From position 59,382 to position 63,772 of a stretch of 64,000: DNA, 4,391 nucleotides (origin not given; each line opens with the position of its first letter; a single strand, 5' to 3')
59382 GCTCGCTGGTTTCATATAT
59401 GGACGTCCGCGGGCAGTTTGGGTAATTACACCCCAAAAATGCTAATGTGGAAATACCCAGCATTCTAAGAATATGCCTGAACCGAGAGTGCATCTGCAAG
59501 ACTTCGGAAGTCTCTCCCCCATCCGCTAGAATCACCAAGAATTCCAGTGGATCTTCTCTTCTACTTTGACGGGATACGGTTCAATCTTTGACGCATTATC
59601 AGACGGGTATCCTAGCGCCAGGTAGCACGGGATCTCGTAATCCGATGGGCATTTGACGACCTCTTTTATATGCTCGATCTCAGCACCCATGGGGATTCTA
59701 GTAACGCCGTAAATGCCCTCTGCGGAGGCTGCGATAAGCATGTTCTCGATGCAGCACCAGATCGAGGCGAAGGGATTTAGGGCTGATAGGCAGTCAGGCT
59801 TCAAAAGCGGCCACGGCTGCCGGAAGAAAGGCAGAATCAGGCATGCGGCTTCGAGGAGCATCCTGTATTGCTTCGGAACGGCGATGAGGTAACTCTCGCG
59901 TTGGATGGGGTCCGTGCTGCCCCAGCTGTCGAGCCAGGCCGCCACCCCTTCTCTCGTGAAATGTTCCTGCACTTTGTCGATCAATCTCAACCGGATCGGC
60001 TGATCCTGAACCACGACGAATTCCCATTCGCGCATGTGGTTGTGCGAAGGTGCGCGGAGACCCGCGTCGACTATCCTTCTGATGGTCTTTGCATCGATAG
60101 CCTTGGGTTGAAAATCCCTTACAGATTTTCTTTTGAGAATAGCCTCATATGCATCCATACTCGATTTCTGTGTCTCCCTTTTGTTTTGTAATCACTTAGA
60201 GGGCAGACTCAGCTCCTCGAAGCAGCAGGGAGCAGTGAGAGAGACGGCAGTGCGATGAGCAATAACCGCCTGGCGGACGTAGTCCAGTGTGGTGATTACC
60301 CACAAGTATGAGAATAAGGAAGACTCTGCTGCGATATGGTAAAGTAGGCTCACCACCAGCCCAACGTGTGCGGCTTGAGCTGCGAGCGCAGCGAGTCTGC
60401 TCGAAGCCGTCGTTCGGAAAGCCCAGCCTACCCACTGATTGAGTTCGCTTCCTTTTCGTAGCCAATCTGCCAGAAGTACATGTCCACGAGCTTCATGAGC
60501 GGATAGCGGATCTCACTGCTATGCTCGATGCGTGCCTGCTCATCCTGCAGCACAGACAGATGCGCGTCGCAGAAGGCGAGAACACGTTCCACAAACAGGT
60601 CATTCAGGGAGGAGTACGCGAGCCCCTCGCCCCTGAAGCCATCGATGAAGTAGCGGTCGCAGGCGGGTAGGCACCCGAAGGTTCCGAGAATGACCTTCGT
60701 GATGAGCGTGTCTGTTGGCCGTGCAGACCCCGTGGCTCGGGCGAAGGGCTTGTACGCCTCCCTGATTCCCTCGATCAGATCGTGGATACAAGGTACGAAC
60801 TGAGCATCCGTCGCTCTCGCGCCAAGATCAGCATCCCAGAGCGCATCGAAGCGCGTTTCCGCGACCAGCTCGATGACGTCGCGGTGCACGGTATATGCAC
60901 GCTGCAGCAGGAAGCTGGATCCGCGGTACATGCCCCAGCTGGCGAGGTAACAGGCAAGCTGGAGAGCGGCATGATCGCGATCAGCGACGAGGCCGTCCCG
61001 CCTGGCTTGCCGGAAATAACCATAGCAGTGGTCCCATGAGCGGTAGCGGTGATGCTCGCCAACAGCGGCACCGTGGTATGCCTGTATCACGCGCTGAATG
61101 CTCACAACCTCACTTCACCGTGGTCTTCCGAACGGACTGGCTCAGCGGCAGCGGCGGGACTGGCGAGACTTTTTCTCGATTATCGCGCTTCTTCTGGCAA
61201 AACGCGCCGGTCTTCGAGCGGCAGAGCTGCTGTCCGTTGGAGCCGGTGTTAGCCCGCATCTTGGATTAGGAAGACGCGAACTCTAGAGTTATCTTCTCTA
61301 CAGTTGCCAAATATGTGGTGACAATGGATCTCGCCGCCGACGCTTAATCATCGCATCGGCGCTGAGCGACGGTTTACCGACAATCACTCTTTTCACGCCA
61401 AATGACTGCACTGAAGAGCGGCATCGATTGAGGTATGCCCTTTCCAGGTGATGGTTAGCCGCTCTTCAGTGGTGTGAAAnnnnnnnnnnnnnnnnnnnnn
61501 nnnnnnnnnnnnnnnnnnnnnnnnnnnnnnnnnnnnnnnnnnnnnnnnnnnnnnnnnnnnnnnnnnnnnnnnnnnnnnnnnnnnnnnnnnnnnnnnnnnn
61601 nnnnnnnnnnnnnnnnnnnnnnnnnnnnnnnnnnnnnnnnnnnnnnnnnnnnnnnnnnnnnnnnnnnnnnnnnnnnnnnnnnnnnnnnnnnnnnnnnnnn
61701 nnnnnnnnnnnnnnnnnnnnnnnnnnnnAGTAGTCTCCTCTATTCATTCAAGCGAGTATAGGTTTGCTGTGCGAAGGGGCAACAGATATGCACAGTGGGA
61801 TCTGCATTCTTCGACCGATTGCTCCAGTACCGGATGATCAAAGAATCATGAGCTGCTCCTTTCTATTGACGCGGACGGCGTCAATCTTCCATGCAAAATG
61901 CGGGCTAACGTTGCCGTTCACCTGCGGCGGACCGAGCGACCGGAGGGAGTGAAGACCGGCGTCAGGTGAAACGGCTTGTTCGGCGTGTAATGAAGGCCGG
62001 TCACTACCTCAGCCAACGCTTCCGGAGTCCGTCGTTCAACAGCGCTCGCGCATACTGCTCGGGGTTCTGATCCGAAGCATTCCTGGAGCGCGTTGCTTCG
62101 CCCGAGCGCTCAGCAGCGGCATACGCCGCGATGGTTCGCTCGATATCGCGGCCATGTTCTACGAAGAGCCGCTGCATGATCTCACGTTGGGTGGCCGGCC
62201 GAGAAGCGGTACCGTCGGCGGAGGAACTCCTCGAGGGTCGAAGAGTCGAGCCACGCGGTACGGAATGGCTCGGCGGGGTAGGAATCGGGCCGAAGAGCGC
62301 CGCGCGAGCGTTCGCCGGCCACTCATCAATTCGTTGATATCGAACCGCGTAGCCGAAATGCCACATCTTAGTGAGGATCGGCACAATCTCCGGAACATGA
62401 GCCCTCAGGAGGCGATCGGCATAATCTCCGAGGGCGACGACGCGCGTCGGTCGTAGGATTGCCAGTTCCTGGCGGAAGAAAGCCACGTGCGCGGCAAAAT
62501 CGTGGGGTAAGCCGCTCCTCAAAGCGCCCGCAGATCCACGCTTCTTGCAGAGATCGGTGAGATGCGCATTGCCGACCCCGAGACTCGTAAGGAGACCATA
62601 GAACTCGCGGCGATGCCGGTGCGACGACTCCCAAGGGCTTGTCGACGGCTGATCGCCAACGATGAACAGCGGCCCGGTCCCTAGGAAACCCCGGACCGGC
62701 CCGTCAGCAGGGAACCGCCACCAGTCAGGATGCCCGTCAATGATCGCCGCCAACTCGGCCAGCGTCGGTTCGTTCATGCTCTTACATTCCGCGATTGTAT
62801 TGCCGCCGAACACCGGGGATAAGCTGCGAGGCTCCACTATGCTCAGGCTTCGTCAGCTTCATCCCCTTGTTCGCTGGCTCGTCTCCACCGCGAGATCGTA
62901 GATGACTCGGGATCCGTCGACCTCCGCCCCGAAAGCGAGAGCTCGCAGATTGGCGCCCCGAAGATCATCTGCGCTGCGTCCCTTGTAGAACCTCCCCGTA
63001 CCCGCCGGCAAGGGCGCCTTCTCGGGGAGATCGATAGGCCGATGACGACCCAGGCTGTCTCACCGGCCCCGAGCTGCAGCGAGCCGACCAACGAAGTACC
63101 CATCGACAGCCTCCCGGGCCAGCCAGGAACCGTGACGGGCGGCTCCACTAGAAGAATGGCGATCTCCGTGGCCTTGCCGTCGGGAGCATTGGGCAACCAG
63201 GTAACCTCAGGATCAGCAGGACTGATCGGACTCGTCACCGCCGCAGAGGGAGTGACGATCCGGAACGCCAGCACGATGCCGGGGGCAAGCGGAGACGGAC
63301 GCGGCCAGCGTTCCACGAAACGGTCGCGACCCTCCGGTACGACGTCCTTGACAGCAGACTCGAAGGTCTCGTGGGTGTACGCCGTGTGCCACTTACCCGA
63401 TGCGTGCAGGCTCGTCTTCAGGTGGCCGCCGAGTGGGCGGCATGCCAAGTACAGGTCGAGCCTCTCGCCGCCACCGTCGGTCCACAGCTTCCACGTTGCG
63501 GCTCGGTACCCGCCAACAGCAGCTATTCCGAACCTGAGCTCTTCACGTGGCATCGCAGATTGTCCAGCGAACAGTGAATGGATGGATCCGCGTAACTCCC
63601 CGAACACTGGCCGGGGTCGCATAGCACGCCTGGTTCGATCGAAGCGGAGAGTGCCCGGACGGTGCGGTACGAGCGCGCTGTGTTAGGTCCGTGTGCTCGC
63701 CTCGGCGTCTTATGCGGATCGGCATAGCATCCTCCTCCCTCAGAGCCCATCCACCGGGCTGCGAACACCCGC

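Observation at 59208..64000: Chromosomal integron whose integrase reads toward its own cassette array, next to carB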

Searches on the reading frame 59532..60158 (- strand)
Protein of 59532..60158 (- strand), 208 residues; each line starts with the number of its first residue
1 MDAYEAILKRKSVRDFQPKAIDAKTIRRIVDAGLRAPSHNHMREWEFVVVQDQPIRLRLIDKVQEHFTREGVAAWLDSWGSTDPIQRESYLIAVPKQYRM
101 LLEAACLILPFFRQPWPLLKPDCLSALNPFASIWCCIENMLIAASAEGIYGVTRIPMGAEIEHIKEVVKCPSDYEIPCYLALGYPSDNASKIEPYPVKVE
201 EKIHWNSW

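Call 7: search_protein_families(library=ncbifam, proteins=[window:59532-60158:-], max_evalue=0.01)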
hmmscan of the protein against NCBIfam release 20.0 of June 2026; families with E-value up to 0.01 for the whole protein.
window:59532-60158:- (208 aa): 5 families
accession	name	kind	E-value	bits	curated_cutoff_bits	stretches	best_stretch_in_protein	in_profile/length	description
NF008088.0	PRK10828.1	equivalog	2.2e-15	56.7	183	2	1-55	1-55/183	NAD(P)H nitroreductase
TIGR02476.1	BluB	equivalog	3.6e-15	55.9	150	2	4-67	10-73/205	5,6-dimethylbenzimidazole synthase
TIGR03553.1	F420_FbiB_CTERM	equivalog_domain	4.8e-13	49.3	249.55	1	5-193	1-183/194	F420 biosynthesis protein FbiB, C-terminal domain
NF009810.0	PRK13294.1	equivalog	7.1e-13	48.2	304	1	4-195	255-440/449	coenzyme F420-0:L-glutamate ligase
NF008033.1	PRK10765.1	equivalog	4.3e-09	36.2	223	1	4-62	5-63/240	oxygen-insensitive NADPH nitroreductase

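Call 8: search_protein_families(library=pfam, proteins=[window:59532-60158:-], max_evalue=0.01)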
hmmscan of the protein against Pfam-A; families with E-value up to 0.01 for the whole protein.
window:59532-60158:- (208 aa): 2 families
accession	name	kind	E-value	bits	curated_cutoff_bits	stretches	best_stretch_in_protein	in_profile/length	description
PF00881.29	Nitroreductase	-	3.5e-19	70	23.5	1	7-184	1-167/167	Nitroreductase family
PF14512.11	TM1586_NiRdase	-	2e-06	28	27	0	3-29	2-28/215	Putative TM nitroreductase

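Call 14: find_encoding_contigs(protein=window:59532-60158:-, flank=10000, max_places=6)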
Protein window:59532-60158:- (208 aa): 1 contig read that carries it; 1 place shown.
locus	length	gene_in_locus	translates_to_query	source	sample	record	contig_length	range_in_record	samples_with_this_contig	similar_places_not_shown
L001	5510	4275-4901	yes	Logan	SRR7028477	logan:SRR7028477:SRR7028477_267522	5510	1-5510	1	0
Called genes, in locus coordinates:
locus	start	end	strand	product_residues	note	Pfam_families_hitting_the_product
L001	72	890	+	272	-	PF00589:Phage_integrase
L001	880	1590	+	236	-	-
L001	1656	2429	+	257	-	-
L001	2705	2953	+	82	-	-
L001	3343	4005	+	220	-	-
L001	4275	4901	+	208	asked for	PF00881:Nitroreductase, PF14512:TM1586_NiRdase (faint)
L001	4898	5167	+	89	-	-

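Call 50: search_protein_families(library=padloc, proteins=[window:59532-60158:-], max_evalue=0.01)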
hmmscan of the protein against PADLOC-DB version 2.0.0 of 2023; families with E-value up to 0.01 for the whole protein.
window:59532-60158:- (208 aa): 0 families

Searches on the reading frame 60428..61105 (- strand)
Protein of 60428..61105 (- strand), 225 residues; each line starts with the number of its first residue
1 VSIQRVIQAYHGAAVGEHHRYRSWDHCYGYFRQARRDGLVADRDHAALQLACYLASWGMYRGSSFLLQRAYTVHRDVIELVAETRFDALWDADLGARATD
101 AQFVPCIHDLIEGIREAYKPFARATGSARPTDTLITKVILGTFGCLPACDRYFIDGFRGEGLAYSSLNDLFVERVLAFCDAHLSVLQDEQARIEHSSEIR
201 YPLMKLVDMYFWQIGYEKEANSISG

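Call 7: search_protein_families(library=ncbifam, proteins=[window:60428-61105:-], max_evalue=0.01)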
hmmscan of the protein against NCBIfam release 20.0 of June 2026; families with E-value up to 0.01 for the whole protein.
window:60428-61105:- (225 aa): 0 families

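Call 8: search_protein_families(library=pfam, proteins=[window:60428-61105:-], max_evalue=0.01)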
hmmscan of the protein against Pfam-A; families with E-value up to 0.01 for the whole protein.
window:60428-61105:- (225 aa): 0 families

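Call 50: search_protein_families(library=padloc, proteins=[window:60428-61105:-], max_evalue=0.01)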
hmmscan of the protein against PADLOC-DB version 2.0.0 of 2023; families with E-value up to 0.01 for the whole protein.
window:60428-61105:- (225 aa): 0 families

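Call 62: find_homologous_proteins(query=window:60428-61105:-, max_evalue=0.00001)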
Query window:60428-61105:- (225 aa): 3190 proteins with E <= 0.00001 among 4044 candidates; the best 120 are listed.
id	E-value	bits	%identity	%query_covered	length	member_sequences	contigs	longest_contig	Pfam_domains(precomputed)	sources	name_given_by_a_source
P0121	2.9e-147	506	100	98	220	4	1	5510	-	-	-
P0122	3.7e-111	388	75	100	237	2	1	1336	-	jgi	jgi:hypothetical protein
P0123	7.8e-110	384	73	98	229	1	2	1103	-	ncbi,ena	-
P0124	4.4e-109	381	72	100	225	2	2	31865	-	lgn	-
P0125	6.8e-108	378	72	100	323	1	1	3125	-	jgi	-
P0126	4.2e-107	375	73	97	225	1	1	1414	-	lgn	-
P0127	1.2e-106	374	72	98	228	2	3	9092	-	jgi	jgi:hypothetical protein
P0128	1.4e-105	370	73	99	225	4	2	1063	-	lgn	-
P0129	3.1e-105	369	73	97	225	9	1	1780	-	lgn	-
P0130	3.4e-105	369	70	99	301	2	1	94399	-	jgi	jgi:hypothetical protein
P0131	5.6e-105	368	71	100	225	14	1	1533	-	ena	-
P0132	7.3e-104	364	70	100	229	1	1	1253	-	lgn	-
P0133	8.1e-104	364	71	100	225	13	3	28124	-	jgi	-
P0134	9.4e-104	364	72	100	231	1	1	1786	-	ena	-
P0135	2.0e-102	360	72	97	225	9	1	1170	-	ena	-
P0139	3.0e-101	356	71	97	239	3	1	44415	-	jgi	jgi:hypothetical protein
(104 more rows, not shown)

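Call 63: find_encoding_contigs(protein=P0124, flank=6000, max_places=2)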
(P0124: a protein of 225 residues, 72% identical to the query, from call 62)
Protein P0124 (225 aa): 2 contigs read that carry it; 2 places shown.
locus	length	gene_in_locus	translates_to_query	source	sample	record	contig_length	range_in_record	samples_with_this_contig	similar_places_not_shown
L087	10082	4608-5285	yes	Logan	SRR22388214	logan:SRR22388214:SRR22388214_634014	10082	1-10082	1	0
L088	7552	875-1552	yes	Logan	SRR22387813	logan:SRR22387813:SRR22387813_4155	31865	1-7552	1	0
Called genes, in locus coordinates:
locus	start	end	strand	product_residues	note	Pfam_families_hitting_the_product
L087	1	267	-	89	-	?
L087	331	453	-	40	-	-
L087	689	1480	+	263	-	-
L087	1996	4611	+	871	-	PF02463:SMC_N (faint), PF13304:AAA_21 (faint), PF13166:AAA_13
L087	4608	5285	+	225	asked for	-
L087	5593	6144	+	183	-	-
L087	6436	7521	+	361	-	PF20282:CTD6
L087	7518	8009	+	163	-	PF20288:MC2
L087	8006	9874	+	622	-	-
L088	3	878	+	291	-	?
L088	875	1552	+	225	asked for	-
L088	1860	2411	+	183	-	-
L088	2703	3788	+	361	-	PF20282:CTD6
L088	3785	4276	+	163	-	PF20288:MC2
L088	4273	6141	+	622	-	-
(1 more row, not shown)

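Call 64: find_encoding_contigs(protein=P0133, flank=6000, max_places=2)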
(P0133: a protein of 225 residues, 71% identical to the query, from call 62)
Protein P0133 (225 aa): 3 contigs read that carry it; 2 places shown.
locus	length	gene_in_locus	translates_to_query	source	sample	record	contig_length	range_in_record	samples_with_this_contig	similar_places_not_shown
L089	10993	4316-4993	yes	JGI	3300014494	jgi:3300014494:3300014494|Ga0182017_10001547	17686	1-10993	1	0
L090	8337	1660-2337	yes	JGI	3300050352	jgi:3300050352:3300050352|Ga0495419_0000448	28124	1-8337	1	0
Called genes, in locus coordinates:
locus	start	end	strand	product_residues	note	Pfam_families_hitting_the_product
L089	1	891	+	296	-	?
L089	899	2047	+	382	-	PF01702:TGT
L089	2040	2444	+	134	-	PF02699:YajC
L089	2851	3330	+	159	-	PF01850:PIN (weak)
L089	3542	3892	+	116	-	PF13560:HTH_31, PF01381:HTH_3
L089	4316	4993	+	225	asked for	-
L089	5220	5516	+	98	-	-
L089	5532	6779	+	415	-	PF07669:Eco57I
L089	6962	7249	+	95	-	PF05973:Gp49 (weak)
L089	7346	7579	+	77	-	PF21716:dnstrm_HI1420, PF01381:HTH_3 (weak)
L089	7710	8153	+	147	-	PF12867:DinB_2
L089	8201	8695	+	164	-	PF13302:Acetyltransf_3, PF00583:Acetyltransf_1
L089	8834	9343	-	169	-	PF12867:DinB_2 (weak)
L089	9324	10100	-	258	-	PF00702:Hydrolase, PF13419:HAD_2, PF13242:Hydrolase_like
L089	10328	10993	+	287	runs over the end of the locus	PF00795:CN_hydrolase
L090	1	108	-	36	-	?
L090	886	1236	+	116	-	PF13560:HTH_31, PF01381:HTH_3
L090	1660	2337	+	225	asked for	-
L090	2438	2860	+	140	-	-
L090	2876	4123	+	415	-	PF07669:Eco57I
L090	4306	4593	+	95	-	PF05973:Gp49 (weak)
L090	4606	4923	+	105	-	PF21716:dnstrm_HI1420, PF01381:HTH_3 (weak)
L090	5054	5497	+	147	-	PF12867:DinB_2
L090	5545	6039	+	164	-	PF13302:Acetyltransf_3, PF00583:Acetyltransf_1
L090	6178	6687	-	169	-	PF12867:DinB_2 (weak)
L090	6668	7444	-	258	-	PF00702:Hydrolase, PF13419:HAD_2, PF13242:Hydrolase_like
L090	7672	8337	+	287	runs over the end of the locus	PF00795:CN_hydrolase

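Call 65: find_encoding_contigs(protein=P0139, flank=6000, max_places=2)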
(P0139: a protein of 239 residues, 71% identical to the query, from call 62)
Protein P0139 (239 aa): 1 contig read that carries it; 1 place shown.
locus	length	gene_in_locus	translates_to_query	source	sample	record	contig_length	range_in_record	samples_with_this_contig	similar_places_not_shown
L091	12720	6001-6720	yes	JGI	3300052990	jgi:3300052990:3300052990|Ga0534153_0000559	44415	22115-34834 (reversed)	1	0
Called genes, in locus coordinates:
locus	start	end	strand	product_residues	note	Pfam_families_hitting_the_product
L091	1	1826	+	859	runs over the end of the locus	PF03135:CagE_TrbE_VirB (faint), PF19044:P-loop_TraG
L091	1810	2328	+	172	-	-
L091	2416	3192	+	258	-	-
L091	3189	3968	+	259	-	-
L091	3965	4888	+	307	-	-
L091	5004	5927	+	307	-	PF14022:DUF4238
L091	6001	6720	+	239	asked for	-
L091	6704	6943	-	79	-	PF13248:Zn_ribbon_3 (weak)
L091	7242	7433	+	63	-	-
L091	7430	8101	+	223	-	-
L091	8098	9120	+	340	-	PF03743:TrbI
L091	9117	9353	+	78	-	-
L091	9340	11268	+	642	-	PF10412:TrwB_AAD_bind (faint), PF12696:TraG-D_C (weak)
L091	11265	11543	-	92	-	PF05930:Phage_AlpA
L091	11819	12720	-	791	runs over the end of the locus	PF00350:Dynamin_N (faint), PF01926:MMR_HSR1 (faint)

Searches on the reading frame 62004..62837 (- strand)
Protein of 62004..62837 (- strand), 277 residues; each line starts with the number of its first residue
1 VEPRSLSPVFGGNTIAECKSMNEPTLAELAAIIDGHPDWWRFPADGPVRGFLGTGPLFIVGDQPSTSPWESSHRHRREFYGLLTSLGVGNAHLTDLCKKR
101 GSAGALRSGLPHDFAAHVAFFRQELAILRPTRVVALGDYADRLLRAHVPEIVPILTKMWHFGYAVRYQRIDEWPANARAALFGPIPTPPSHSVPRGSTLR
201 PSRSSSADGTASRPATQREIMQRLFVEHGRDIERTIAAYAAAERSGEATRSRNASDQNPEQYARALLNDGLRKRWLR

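Call 7: search_protein_families(library=ncbifam, proteins=[window:62004-62837:-], max_evalue=0.01)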
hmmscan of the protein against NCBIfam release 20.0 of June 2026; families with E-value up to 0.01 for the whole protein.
window:62004-62837:- (277 aa): 1 family
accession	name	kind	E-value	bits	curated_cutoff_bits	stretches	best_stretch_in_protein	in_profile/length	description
TIGR00758.1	UDG_fam4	subfamily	0.0092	15.7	125.3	0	89-162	62-133/173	uracil-DNA glycosylase, family 4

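Call 8: search_protein_families(library=pfam, proteins=[window:62004-62837:-], max_evalue=0.01)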
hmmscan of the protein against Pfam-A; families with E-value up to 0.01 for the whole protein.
window:62004-62837:- (277 aa): 1 family
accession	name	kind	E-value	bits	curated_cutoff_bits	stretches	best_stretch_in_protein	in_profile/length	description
PF03167.25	UDG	-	0.0012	19.4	24.3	1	57-165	10-122/141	Uracil DNA glycosylase superfamily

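Call 13: find_encoding_contigs(protein=window:62004-62837:-, flank=10000, max_places=6)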
Protein window:62004-62837:- (277 aa): no gene with exactly this product is on record in the collection.

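Call 50: search_protein_families(library=padloc, proteins=[window:62004-62777:-], max_evalue=0.01)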
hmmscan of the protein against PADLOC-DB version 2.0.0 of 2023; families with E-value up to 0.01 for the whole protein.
window:62004-62777:- (257 aa): 0 families

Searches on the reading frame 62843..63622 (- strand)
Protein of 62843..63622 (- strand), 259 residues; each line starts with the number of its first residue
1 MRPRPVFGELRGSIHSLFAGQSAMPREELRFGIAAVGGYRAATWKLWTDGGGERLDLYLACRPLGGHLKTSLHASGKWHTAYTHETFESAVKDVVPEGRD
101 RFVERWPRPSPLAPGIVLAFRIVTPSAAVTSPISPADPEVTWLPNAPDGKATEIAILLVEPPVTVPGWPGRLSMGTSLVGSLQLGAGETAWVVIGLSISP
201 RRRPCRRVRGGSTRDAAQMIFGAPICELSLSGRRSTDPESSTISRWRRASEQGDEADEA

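Call 7: search_protein_families(library=ncbifam, proteins=[window:62843-63622:-], max_evalue=0.01)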
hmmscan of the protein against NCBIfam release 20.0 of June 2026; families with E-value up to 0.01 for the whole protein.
window:62843-63622:- (259 aa): 0 families

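Call 8: search_protein_families(library=pfam, proteins=[window:62843-63622:-], max_evalue=0.01)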
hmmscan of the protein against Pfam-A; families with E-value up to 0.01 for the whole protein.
window:62843-63622:- (259 aa): 0 families

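Call 12: find_encoding_contigs(protein=window:62843-63622:-, flank=10000, max_places=6)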
Protein window:62843-63622:- (259 aa): no gene with exactly this product is on record in the collection.

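Call 50: search_protein_families(library=padloc, proteins=[window:62843-63553:-], max_evalue=0.01)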
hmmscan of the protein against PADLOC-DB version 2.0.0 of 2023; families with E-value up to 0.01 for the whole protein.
window:62843-63553:- (236 aa): 0 families
